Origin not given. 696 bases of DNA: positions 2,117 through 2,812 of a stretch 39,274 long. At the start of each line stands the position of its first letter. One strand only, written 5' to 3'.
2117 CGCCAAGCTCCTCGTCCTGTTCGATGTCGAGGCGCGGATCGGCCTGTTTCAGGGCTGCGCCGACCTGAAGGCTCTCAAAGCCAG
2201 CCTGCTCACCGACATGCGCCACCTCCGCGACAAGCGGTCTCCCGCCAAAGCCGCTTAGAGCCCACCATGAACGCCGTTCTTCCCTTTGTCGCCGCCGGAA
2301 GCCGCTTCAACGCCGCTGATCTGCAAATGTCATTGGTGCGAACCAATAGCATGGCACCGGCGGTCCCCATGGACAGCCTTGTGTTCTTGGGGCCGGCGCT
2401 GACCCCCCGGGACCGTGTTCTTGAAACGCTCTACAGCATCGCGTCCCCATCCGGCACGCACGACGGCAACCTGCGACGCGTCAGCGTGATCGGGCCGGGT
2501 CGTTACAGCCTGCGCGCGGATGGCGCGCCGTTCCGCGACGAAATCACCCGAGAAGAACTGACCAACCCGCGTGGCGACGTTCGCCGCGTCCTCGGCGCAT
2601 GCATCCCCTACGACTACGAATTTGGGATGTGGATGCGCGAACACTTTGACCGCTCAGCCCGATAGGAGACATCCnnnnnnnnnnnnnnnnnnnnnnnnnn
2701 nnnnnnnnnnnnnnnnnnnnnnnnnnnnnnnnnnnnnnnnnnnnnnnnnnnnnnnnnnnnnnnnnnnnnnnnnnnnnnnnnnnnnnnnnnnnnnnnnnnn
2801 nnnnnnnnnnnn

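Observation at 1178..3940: Seven translationally coupled ORFans between the repressor and the serine integrase (early-left operon)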

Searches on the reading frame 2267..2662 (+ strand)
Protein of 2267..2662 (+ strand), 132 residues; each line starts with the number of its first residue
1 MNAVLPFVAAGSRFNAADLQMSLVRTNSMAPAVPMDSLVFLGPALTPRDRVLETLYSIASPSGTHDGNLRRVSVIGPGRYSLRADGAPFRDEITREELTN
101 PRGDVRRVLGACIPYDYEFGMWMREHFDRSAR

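Call 3: search_protein_families(library=pfam, max_evalue=1, proteins=[window:2267-2662:+])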
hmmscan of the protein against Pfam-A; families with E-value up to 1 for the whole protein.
window:2267-2662:+ (132 aa): 0 families

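Call 4: search_protein_families(library=phrogs, max_evalue=1, proteins=[window:2267-2662:+])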
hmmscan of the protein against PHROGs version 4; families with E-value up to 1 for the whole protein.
window:2267-2662:+ (132 aa): 0 families

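Call 9: search_protein_families(library=ncbifam, max_evalue=1, proteins=[window:2267-2662:+])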
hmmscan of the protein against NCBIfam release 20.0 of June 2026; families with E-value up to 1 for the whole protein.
window:2267-2662:+ (132 aa): 0 families

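Call 10: search_protein_families(library=padloc, max_evalue=1, proteins=[window:2267-2662:+])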
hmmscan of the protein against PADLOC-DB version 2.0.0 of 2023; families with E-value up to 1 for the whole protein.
window:2267-2662:+ (132 aa): 0 families

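Call 28: search_solved_structures(query=window:2267-2662:+, max_evalue=10, show_alignments=3)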
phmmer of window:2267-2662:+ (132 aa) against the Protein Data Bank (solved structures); distinct sequences matched with E-value up to 10: 0.

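Call 35: predict_structure(protein=window:2267-2662:+)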
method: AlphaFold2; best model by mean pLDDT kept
length: 132 residues; sequences in the alignment: 1
mean_pLDDT: 37.1   pTM: 0.27
mean pLDDT of the five models: 37.1, 36.9, 34.3, 34.0, 33.1
residues with pLDDT >= 90: 0; 70-90: 0; 50-70: 3; < 50: 129
segments of 3 or more residues with pLDDT < 50: 1-79, 84-132
pLDDT, mean of each block of 10 residues (from residue 1): 29 34 30 31 35 37 38 44 45 46 39 36 40 30
secondary structure, 60 per line:
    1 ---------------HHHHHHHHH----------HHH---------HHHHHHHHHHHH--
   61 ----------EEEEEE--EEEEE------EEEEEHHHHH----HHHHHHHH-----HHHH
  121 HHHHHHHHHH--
elements in order: H16-24 H47-58 E71-76 E79-83 E90-94 H95-99 H104-111 H117-130

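Call 61: search_solved_structures(query=A1, max_evalue=10, show_alignments=3)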
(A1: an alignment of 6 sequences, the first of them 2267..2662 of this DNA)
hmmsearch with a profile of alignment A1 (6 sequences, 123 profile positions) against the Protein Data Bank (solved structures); distinct sequences matched with E-value up to 10: 5.
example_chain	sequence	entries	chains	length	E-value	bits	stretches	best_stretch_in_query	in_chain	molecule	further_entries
5o95_A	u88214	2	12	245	1.2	12.4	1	38-89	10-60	Ribosomal RNA small subunit methyltransferase E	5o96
2hk7_A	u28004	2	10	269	1.2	12.4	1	24-52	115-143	Shikimate dehydrogenase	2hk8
2hk9_A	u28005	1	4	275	1.2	12.4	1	24-52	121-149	Shikimate dehydrogenase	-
9qe0_A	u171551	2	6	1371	1.3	12.3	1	44-92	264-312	JetC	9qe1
1vjo_A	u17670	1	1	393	1.4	12.1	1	25-75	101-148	alanine--glyoxylate aminotransferase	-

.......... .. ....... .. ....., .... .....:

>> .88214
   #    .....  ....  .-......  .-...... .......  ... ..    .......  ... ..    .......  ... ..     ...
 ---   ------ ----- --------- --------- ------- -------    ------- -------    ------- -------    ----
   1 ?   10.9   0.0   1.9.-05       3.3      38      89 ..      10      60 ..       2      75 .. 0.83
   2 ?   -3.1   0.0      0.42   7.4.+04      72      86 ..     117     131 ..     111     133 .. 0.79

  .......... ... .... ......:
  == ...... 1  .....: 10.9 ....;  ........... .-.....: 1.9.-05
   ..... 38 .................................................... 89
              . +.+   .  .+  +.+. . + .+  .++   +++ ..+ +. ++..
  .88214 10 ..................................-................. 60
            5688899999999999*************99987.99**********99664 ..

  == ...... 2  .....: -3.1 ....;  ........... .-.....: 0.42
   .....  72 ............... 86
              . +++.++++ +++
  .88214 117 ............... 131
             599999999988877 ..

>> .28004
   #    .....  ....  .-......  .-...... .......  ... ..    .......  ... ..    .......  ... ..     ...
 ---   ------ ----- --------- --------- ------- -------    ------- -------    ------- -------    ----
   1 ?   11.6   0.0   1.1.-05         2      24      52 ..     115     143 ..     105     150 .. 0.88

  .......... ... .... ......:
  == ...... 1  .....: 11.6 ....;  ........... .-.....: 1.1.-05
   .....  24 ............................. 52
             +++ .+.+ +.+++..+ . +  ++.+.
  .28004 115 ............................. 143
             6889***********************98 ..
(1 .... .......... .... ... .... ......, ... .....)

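Call 62: find_homologous_proteins(query=A1, max_evalue=0.001)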
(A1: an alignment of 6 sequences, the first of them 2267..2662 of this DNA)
Query A1 (6 sequences) (132 aa, profile of the alignment): 4 proteins with E <= 0.001 among 2358 candidates.
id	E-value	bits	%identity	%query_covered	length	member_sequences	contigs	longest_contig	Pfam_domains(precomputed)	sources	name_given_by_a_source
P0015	2.0e-49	185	34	83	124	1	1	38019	-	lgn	-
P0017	1.5e-46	175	33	86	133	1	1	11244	-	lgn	-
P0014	9.8e-46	173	35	87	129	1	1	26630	-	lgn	-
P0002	1.6e-43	165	100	100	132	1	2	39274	-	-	-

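Call 87: predict_structure(alignment_id=A1)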
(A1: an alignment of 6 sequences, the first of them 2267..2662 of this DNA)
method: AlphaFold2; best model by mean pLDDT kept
length: 132 residues; sequences in the alignment: 6
mean_pLDDT: 60.8   pTM: 0.54
mean pLDDT of the five models: 60.8, 48.8, 48.0, 44.0, 43.7
residues with pLDDT >= 90: 0; 70-90: 45; 50-70: 47; < 50: 40
segments of 3 or more residues with pLDDT < 50: 1-14, 110-121, 124-132
pLDDT, mean of each block of 10 residues (from residue 1): 37 49 65 66 53 70 79 77 66 79 69 43 44 33
secondary structure, 60 per line:
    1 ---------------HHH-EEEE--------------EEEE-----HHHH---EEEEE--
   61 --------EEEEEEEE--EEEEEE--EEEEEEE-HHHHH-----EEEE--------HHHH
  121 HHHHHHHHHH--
elements in order: E20-23 E38-41 H47-50 E54-58 E69-76 E79-84 E87-93 H95-99 E105-108 H117-130

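Call 89: fold_search(model_id=the predicted structure, library=pdb)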
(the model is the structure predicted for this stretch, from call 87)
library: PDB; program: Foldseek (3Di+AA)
matches with E <= 10: 644; with E <= 0.001: 0
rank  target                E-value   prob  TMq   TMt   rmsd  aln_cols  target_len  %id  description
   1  7p2q_A                9.6e-02  0.28  0.24  0.22  10.7       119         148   18  Human Signal Peptidase Complex Paralog C (SPC-C) (released 2021-10-06)
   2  6hcj_Y3               3.5e-01  0.23  0.23  0.23  10.2        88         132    9  Structure of the rabbit 80S ribosome on globin mRNA in the rotated state with A/P and P/E tRNAs (released 2018-10-17)
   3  8ony_LY               5.0e-01  0.18  0.22  0.22  10.3        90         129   10  Human Methionine Aminopeptidase 2 at the 80S ribosome (released 2024-02-21)
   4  3jcs_W                5.3e-01  0.14  0.22  0.24   9.6        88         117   12  2.8 Angstrom cryo-EM structure of the large ribosomal subunit from the eukaryotic parasite Leishmania (released 2016-07-20)
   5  6nbq_S                6.7e-01  0.33  0.24  0.46   5.4        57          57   14  T.elongatus NDH (data-set 1) (released 2019-02-27)
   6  6lqm_h                7.6e-01  0.18  0.24  0.24  10.0        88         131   10  Cryo-EM structure of a pre-60S ribosomal subunit - state C (released 2020-08-26)
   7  6o8z_G                7.6e-01  0.04  0.14  0.11  19.4        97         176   11  Cryo-EM image reconstruction of the 70S Ribosome Enterococcus faecalis Class04 (released 2020-09-16)
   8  2cud_MODEL_1_A        8.1e-01  0.21  0.29  0.42   5.8        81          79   17  Solution structure of the SH3 domain of the human SRC-like adopter protein (SLAP) (released 2005-11-26)
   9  6zu5_LT0              8.1e-01  0.06  0.15  0.13  10.1        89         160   13  Structure of the Paranosema locustae ribosome in complex with Lso2 (released 2020-11-04)
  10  2jz2_MODEL_1_A        8.6e-01  0.25  0.27  0.46   5.2        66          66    6  Solution NMR structure of Ssl0352 protein from Synechocystis sp. PCC 6803. Northeast Structural Genomics Conso (released 2008-01-22)
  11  1oi1                  8.6e-01  0.12  0.23  0.16   8.9        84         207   19  Crystal Structure of the MBT domains of Human SCML2 (released 2003-06-15)
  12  4wvg_A                8.6e-01  0.09  0.22  0.08  11.4       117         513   13  Crystal structure of the Type-I signal peptidase from Staphylococcus aureus (SpsB). (released 2015-09-23)
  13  4v7e_CY               9.2e-01  0.10  0.21  0.21   9.2        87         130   13  Model of the small subunit RNA based on a 5.5 A cryo-EM map of Triticum aestivum translating 80S ribosome (released 2014-07-09)
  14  3gpl_A                9.7e-01  0.23  0.26  0.08   6.3        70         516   16  Crystal structure of the ternary complex of RecD2 with DNA and ADPNP (released 2009-06-16)
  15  6u8q_P                9.7e-01  0.18  0.23  0.17   5.3        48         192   14  CryoEM structure of HIV-1 cleaved synaptic complex (CSC) intasome (released 2020-02-05)
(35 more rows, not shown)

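Call 91: fold_search(model_id=the predicted structure, library=viral)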
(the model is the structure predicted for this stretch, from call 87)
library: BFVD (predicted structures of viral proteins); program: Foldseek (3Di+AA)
matches with E <= 10: 815; with E <= 0.001: 0
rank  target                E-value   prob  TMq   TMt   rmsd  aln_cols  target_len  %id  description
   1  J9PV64                1.8e-02  0.69  0.27  0.26   9.8       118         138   14  Putative signal peptidase I [Bacillus phage BCD7]
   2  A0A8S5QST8            3.6e-02  0.82  0.29  0.19   9.2        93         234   22  Repressor [Myoviridae sp. ctRTx89]
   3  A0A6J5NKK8            4.6e-02  0.47  0.26  0.18  10.3       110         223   18  COG2932 Predicted transcriptional regulator [uncultured Caudovirales phage]
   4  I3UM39                1.1e-01  0.47  0.29  0.22  10.5       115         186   19  (no name in the UniProt tables at hand)
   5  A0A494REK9            1.2e-01  0.38  0.30  0.33  14.9       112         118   12  (no name in the UniProt tables at hand)
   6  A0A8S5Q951            1.5e-01  0.41  0.27  0.17  10.2       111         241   16  Repressor protein CI [Siphoviridae sp. ct5qs5]
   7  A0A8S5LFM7            1.6e-01  0.57  0.33  0.17   9.5       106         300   15  Repressor protein CI [Myoviridae sp. ctT1Q6]
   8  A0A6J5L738            1.9e-01  0.30  0.24  0.16  10.8        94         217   16  HTH_XRE domain containing protein [uncultured Caudovirales phage]
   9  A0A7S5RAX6            2.0e-01  0.63  0.33  0.46   3.9        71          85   13  Uncharacterized protein [Rhizobium phage RHph_TM30]
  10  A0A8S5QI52            2.2e-01  0.11  0.17  0.14  12.8       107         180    6  Uncharacterized protein [Myoviridae sp. ctdNl2]
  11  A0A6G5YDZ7            2.8e-01  0.41  0.25  0.44   4.3        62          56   18  (no name in the UniProt tables at hand)
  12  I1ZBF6                3.0e-01  0.30  0.28  0.22   9.2       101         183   14  (no name in the UniProt tables at hand)
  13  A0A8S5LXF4            3.2e-01  0.35  0.28  0.30   9.5        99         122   14  Peptidase S26 domain-containing protein [Myoviridae sp. ctZgq1]
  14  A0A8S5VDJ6            3.4e-01  0.30  0.27  0.39   6.9        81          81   16  Uncharacterized protein [Siphoviridae sp. ctGa111]
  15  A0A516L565            3.4e-01  0.21  0.27  0.18   9.2        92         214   16  (no name in the UniProt tables at hand)
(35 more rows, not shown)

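Call 97: search_protein_families(library=pfam, alignment_id=A1, max_evalue=5)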
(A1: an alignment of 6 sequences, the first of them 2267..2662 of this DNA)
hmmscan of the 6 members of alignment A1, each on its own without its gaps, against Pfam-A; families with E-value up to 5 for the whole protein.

A. member 1, window:2267-2662:+ (132 aa): 0 families

B. families by the number of members that match (of 6 scanned): 0 families

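Call 106: search_protein_families(library=phrogs, alignment_id=A1, max_evalue=0.5)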
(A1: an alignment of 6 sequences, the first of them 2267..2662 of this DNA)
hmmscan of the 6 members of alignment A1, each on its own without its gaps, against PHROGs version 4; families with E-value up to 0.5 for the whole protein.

A. member 1, window:2267-2662:+ (132 aa): 0 families

B. families by the number of members that match (of 6 scanned): 3 families
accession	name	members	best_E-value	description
phrog_6201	-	1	0.00012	CI-like repressor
phrog_4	-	1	0.014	transcriptional repressor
phrog_4047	-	1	0.049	-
